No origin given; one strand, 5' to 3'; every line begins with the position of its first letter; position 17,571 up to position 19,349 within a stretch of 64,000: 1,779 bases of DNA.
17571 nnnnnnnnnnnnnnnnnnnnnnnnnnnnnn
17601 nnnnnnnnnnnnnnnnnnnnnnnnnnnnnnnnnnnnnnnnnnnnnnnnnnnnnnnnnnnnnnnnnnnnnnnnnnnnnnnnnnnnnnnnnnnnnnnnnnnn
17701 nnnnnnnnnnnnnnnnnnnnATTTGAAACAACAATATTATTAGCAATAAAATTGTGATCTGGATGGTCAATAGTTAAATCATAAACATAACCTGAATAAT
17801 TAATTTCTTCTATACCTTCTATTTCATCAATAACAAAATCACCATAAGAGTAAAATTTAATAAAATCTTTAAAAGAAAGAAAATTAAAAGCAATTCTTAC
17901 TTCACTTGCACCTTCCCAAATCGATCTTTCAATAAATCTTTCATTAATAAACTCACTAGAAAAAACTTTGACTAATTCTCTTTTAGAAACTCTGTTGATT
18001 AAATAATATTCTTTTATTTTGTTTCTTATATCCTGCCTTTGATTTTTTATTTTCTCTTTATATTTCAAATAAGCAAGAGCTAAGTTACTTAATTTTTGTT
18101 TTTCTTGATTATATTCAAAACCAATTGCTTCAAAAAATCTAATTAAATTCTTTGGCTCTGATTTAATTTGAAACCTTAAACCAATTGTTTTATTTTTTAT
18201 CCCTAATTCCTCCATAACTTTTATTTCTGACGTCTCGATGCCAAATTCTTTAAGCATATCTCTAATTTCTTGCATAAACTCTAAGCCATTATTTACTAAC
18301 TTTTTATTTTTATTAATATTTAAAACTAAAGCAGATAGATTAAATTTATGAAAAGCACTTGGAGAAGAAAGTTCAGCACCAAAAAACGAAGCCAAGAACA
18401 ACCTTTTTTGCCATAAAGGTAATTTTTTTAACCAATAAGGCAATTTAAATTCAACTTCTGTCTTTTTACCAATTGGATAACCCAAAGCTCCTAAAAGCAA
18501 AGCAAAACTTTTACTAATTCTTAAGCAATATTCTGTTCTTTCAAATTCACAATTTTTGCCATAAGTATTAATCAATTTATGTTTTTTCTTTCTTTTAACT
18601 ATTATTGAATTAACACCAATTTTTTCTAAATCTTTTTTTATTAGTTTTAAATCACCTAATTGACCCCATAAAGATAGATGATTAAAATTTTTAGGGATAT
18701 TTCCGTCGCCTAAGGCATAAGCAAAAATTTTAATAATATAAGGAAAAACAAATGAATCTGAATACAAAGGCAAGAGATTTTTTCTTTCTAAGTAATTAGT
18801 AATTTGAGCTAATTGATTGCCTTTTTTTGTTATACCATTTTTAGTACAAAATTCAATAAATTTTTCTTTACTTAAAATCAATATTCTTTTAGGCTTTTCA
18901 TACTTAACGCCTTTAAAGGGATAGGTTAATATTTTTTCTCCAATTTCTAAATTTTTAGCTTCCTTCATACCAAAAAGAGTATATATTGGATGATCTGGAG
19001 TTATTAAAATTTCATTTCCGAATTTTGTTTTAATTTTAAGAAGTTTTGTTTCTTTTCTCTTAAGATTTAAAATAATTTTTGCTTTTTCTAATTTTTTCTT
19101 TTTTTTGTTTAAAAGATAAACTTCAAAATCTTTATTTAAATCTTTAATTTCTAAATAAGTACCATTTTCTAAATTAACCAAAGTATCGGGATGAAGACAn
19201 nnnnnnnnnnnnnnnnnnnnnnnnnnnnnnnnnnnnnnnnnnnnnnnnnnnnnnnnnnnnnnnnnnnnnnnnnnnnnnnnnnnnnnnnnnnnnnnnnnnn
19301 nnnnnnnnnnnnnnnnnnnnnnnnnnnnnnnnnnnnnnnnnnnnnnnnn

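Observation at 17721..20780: RtcB RNA ligase carries two large paralogous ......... inteins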

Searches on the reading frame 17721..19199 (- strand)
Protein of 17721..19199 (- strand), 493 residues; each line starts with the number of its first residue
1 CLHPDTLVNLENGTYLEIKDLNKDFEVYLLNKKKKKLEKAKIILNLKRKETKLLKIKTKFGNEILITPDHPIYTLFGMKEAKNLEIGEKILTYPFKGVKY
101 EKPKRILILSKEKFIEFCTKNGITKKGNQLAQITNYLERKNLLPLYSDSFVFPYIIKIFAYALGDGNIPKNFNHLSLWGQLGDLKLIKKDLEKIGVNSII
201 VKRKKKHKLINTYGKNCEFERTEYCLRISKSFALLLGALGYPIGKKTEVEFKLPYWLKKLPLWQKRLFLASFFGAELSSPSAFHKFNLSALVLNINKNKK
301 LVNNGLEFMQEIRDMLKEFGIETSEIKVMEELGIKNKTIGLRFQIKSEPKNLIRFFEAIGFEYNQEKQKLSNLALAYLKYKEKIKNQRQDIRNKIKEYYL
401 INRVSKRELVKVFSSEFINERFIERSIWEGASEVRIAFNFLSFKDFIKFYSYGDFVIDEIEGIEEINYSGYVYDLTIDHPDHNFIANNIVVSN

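Call 4: search_protein_families(library=pfam, proteins=[window:17721-19199:-], max_evalue=0.1)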
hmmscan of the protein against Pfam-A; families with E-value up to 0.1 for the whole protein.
window:17721-19199:- (493 aa): 4 families
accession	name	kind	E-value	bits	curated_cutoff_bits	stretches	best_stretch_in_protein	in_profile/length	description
PF14890.11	Intein_splicing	-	1.6e-22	80.5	35.8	1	9-493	2-155/155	Intein splicing domain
PF14623.11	Vint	-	8.3e-06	26.1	27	1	1-73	2-65/166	Hint-domain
PF04998.22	RNA_pol_Rpb1_5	-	0.018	14.9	28.5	1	21-365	122-215/267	RNA polymerase Rpb1, domain 5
PF01079.26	Hint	-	0.042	13.9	29.7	1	1-82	13-96/213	Hint module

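Call 9: search_solved_structures(query=window:17721-19199:-, max_evalue=1, show_alignments=2)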
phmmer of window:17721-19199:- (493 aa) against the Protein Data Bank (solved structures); distinct sequences matched with E-value up to 1: 20.
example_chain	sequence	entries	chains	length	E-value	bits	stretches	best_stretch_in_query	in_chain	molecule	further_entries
1mi8_A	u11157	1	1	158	1.1e-09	41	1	4-90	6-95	DnaB intein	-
6rpq_A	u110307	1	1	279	1.5e-08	37.3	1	24-92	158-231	Ubiquitin-like protein SMT3,1108aa long hypothetical cell division control protein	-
6rpp_A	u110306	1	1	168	1.7e-07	33.8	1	24-107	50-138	Cell division control protein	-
6frg_A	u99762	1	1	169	5.8e-07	32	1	4-90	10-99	Replicative DNA helicase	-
6frh_A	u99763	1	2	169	5.8e-07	32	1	4-90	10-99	Replicative DNA helicase,Replicative DNA helicase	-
4o1r_A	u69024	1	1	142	4.7e-06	29.1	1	4-85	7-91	Replicative DNA helicase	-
6fre_A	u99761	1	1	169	1.4e-05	27.5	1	4-90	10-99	Replicative DNA helicase,Replicative DNA helicase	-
2jmz_A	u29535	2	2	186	2.1e-05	26.9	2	22-75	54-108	Hypothetical protein MJ0781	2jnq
2lqm_A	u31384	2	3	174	3.3e-05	26.3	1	448-491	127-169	Pho radA intein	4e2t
4e2u_A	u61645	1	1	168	0.00017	23.9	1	451-491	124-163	Pho radA intein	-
2cw7_A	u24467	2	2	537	0.0047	19.2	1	449-486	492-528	Endonuclease PI-PkoII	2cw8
7cfv_A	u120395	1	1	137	0.0049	19.1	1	457-493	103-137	Spl DnaX mini-intein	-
5iy2_A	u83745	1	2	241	0.039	16.1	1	187-272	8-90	Beta-lactamase OXA-143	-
6nz8_A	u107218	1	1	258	0.039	16.1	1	187-272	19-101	Beta-lactamase OXA-231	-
8ubs_A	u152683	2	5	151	0.23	13.6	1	16-89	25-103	NrdJ-1 | Nrdj-1 intein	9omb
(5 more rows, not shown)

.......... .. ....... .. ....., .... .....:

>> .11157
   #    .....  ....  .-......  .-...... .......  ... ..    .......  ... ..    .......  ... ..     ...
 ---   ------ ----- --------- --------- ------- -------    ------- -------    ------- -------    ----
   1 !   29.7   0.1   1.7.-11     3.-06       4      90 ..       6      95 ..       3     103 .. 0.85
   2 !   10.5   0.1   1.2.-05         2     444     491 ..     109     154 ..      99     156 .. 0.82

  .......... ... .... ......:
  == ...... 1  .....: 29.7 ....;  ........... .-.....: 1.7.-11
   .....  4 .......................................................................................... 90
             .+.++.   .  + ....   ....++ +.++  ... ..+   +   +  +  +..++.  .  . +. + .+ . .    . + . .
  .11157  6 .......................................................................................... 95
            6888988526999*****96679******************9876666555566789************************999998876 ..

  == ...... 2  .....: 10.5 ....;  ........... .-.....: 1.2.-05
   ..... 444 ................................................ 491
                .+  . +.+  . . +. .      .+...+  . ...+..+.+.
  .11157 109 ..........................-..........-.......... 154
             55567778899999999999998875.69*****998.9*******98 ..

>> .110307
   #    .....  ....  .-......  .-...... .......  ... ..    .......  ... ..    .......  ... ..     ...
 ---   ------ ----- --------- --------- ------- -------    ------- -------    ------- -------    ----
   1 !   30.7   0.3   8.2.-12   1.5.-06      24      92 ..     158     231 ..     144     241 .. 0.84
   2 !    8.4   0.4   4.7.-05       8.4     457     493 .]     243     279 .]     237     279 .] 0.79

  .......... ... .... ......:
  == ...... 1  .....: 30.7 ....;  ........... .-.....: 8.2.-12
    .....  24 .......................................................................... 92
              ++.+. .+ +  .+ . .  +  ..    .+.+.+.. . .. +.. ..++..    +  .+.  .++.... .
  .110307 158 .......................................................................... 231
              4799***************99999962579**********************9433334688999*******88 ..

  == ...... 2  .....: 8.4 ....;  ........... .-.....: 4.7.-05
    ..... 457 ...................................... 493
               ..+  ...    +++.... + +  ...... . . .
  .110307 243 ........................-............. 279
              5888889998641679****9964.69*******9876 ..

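Call 55: predict_structure(alignment_id=A2)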
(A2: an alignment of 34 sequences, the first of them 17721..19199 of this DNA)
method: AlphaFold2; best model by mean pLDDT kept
length: 493 residues; sequences in the alignment: 34
mean_pLDDT: 94.6   pTM: 0.91
mean pLDDT of the five models: 94.6, 94.4, 94.4, 94.2, 94.1
residues with pLDDT >= 90: 431; 70-90: 61; 50-70: 1; < 50: 0
segments of 3 or more residues with pLDDT < 50: none
pLDDT, mean of each block of 10 residues (from residue 1): 97 97 95 94 96 97 97 96 98 97 97 96 83 96 97 98 96 96 97 97 89 85 96 98 95 94 98 97 85 96 97 98 96 88 95 97 97 97 92 92 92 91 87 82 95 97 97 96 97 93
secondary structure, 60 per line:
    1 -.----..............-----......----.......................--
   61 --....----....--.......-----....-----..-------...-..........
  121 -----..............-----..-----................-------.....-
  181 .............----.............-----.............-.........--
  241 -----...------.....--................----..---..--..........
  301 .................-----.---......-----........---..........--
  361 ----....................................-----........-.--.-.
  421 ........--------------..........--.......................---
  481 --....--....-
elements in order: E7-10 E14-17 E26-31 E36-58 E63-66 E71-74 E77-80 E89-92 E107-109 H111-120 H126-139 H152-165 E175-179 H181-193 E198-210 E216-228 H230-238 H255-259 H262-276 E291-298 H299-317 E327-329 E338-345 H349-358 H365-400 H406-413 H420-428 H443-450 E455-477 E483-486 E489-492

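Call 57: fold_search(model_id=the predicted structure, library=pdb)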
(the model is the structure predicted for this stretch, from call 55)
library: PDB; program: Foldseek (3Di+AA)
matches with E <= 10: 606; with E <= 0.001: 48
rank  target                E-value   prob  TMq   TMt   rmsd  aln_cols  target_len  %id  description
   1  7qss                  6.1e-16  1.00  0.33  0.37  17.4       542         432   15  Crystal structure of homing endonuclease-associated TliVMA intein (C1A) (released 2022-03-30)
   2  7qsu                  3.9e-14  1.00  0.32  0.42  16.9       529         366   15  Crystal structure of homing endonuclease-associated TliVMA intein (C1A, d333-339) (released 2022-03-30)
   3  1dq3                  5.4e-13  1.00  0.30  0.32  17.2       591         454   15  CRYSTAL STRUCTURE OF AN ARCHAEAL INTEIN-ENCODED HOMING ENDONUCLEASE PI-PFUI (released 2000-07-05)
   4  2cw7                  2.1e-12  1.00  0.29  0.27  18.4       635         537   14  Crystal structure of intein homing endonuclease II (released 2006-04-18)
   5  7qst                  2.1e-11  1.00  0.29  0.38  15.2       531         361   14  Crystal structure of homing endonuclease-associated PhoVMA intein (C1A) (released 2022-03-30)
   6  1ef0_A                2.4e-09  1.00  0.29  0.33  25.4       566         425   10  CRYSTAL STRUCTURE OF PI-SCEI MINIPRECURSOR (released 2000-06-07)
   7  1vde_A                8.6e-09  1.00  0.27  0.30  24.9       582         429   10  PI-SCEI, A HOMING ENDONUCLEASE WITH PROTEIN SPLICING ACTIVITY (released 1998-04-08)
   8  1lws_A                2.1e-08  1.00  0.27  0.31  24.6       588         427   10  Crystal structure of the intein homing endonuclease PI-SceI bound to its recognition sequence (released 2002-09-27)
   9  1um2_B                5.6e-08  1.00  0.26  0.30  26.6       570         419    9  Crystal Structure of the Vma1-Derived Endonuclease with the Ligated Extein Segment (released 2004-09-22)
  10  1dfa                  1.0e-07  1.00  0.25  0.29  16.7       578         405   10  CRYSTAL STRUCTURE OF PI-SCEI IN C2 SPACE GROUP (released 1999-12-08)
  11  1jva_B                1.8e-07  1.00  0.27  0.30  26.5       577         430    9  CRYSTAL STRUCTURE OF THE VMA1-DERIVED ENDONUCLEASE BEARING THE N AND C EXTEIN PROPEPTIDES (released 2002-08-29)
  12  1ef0_B                6.4e-07  1.00  0.24  0.29  26.1       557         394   10  CRYSTAL STRUCTURE OF PI-SCEI MINIPRECURSOR (released 2000-06-07)
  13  1um2_A                7.4e-07  1.00  0.25  0.29  25.3       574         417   10  Crystal Structure of the Vma1-Derived Endonuclease with the Ligated Extein Segment (released 2004-09-22)
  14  1lwt_A                2.2e-06  1.00  0.28  0.30  26.1       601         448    9  Crystal structure of the intein homing endonuclease PI-SceI bound to its substrate DNA (Ca2+ free) (released 2002-09-27)
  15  1jva_A                2.8e-06  1.00  0.26  0.29  25.2       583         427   10  CRYSTAL STRUCTURE OF THE VMA1-DERIVED ENDONUCLEASE BEARING THE N AND C EXTEIN PROPEPTIDES (released 2002-08-29)
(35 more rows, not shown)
